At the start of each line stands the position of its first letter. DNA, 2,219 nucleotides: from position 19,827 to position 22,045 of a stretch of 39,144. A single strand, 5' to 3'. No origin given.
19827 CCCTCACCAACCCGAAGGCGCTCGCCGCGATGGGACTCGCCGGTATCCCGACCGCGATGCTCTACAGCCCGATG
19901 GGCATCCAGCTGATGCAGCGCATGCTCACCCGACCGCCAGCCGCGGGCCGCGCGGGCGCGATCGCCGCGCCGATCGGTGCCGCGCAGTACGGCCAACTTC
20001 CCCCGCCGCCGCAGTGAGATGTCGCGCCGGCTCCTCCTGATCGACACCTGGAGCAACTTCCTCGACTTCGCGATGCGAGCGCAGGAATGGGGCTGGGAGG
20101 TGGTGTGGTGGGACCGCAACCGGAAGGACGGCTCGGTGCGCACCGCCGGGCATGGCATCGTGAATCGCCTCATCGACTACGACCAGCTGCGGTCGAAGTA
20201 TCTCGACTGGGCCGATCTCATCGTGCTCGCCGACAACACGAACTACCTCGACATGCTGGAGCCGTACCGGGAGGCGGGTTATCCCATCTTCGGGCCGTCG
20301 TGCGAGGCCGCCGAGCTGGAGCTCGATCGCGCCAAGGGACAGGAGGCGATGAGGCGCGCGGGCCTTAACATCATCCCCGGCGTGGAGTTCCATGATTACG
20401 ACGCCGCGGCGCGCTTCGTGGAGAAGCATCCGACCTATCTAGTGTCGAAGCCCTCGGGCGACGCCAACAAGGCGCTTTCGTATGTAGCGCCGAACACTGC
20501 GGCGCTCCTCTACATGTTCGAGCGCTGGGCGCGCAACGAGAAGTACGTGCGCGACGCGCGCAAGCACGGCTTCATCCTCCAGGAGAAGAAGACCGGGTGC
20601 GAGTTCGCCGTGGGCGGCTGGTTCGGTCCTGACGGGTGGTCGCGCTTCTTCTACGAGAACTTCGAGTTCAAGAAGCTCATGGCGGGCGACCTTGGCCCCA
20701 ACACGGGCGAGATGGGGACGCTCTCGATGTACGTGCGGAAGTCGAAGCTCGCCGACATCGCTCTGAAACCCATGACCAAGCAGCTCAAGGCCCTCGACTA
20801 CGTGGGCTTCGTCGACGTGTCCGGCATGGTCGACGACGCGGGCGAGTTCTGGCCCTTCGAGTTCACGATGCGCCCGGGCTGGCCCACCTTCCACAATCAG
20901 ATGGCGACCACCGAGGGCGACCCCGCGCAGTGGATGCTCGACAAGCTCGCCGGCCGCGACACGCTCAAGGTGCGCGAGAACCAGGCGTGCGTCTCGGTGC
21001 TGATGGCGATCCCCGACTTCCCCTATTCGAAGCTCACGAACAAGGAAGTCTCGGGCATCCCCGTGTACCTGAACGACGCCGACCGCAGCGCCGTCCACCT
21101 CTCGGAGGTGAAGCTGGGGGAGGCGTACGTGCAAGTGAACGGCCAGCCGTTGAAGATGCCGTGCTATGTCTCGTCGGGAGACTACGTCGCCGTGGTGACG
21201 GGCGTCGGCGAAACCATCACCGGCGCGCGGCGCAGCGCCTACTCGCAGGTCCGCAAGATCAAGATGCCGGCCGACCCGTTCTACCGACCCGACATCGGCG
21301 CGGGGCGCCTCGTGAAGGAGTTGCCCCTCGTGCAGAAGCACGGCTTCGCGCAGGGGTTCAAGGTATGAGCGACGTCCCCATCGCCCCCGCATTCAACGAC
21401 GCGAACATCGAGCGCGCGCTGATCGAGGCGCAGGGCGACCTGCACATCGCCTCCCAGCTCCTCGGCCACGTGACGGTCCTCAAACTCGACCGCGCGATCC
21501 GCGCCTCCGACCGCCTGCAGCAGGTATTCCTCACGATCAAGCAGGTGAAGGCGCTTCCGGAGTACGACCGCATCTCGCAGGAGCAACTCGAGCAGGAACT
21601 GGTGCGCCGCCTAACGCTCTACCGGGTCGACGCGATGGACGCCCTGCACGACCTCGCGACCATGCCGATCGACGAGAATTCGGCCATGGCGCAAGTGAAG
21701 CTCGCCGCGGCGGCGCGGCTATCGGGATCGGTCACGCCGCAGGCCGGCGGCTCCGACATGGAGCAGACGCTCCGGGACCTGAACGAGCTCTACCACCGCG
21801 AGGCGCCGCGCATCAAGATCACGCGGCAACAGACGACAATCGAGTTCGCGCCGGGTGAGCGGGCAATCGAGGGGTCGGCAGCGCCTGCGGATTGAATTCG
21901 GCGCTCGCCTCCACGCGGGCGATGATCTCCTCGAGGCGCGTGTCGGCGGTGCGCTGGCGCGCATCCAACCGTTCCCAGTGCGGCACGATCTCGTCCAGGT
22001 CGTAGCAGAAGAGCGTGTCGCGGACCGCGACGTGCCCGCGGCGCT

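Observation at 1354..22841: Repeated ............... / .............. palindromic motif at four operon junctions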

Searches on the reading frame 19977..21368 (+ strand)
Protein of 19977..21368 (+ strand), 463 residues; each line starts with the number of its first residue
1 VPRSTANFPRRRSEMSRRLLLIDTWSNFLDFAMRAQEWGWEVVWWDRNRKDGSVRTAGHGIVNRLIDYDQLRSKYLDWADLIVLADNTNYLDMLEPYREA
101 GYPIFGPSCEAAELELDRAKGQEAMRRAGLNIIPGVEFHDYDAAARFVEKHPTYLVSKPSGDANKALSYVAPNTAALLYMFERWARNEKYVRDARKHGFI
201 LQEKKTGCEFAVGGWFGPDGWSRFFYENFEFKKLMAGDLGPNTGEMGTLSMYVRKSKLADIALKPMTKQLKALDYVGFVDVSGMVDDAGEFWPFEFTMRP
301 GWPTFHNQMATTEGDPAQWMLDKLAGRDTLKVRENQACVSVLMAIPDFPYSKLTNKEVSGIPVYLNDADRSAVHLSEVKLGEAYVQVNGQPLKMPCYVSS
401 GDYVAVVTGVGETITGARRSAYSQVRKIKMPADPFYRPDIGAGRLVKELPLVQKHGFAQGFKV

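Call 15: search_protein_families(library=phrogs, proteins=[window:19977-21368:+], max_evalue=0.001)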
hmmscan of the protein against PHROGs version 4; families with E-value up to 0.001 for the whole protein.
window:19977-21368:+ (463 aa): 0 families

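Call 31: find_related_loci(query=window:19977-21368:+, collection=viral_contigs, flank=10000)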
Query window:19977-21368:+ (463 aa) in viral_contigs; peptide patterns used: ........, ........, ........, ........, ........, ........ (x = any residue, [..] = any of these).
75 stretches matched a pattern; 75 encode a relative of the query (tblastn E <= 1e-3); 75 distinct loci.
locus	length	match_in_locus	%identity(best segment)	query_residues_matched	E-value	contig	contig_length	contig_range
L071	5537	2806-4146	69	18-463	0e+0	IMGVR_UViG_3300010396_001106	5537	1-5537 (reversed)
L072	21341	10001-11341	68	18-463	0e+0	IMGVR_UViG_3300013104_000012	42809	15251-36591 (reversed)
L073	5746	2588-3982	68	2-463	0e+0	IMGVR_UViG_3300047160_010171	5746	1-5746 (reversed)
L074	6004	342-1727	66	3-463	0e+0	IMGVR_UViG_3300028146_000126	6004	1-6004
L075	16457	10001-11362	68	10-463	0e+0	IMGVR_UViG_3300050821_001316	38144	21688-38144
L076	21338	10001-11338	69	18-462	0e+0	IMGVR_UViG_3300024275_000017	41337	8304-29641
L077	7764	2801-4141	68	18-463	0e+0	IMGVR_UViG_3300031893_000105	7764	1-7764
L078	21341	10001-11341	68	18-463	0e+0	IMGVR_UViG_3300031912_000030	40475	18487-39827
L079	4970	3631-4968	68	18-462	0e+0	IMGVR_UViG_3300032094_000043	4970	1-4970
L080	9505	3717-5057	68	18-463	0e+0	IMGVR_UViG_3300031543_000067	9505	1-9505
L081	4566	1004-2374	65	6-463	0e+0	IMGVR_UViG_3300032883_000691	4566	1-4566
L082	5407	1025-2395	65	6-463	0e+0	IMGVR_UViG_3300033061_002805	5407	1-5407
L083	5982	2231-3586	64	10-463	0e+0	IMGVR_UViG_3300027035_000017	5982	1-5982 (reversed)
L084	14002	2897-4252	64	10-463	0e+0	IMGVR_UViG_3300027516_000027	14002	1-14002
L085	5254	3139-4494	64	10-463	0e+0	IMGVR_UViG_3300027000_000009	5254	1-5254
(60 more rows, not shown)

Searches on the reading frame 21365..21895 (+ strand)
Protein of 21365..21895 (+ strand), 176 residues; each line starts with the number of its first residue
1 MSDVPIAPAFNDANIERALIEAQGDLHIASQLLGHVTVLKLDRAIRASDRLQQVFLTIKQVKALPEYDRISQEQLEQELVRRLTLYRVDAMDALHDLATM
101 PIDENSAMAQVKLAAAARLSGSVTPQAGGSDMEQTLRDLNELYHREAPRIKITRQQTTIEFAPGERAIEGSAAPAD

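Call 15: search_protein_families(library=phrogs, proteins=[window:21365-21895:+], max_evalue=0.001)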
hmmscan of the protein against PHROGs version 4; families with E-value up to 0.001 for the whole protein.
window:21365-21895:+ (176 aa): 0 families

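Call 27: search_protein_families(library=pfam, proteins=[window:21365-21895:+], max_evalue=0.01)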
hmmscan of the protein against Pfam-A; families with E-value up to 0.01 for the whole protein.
window:21365-21895:+ (176 aa): 0 families
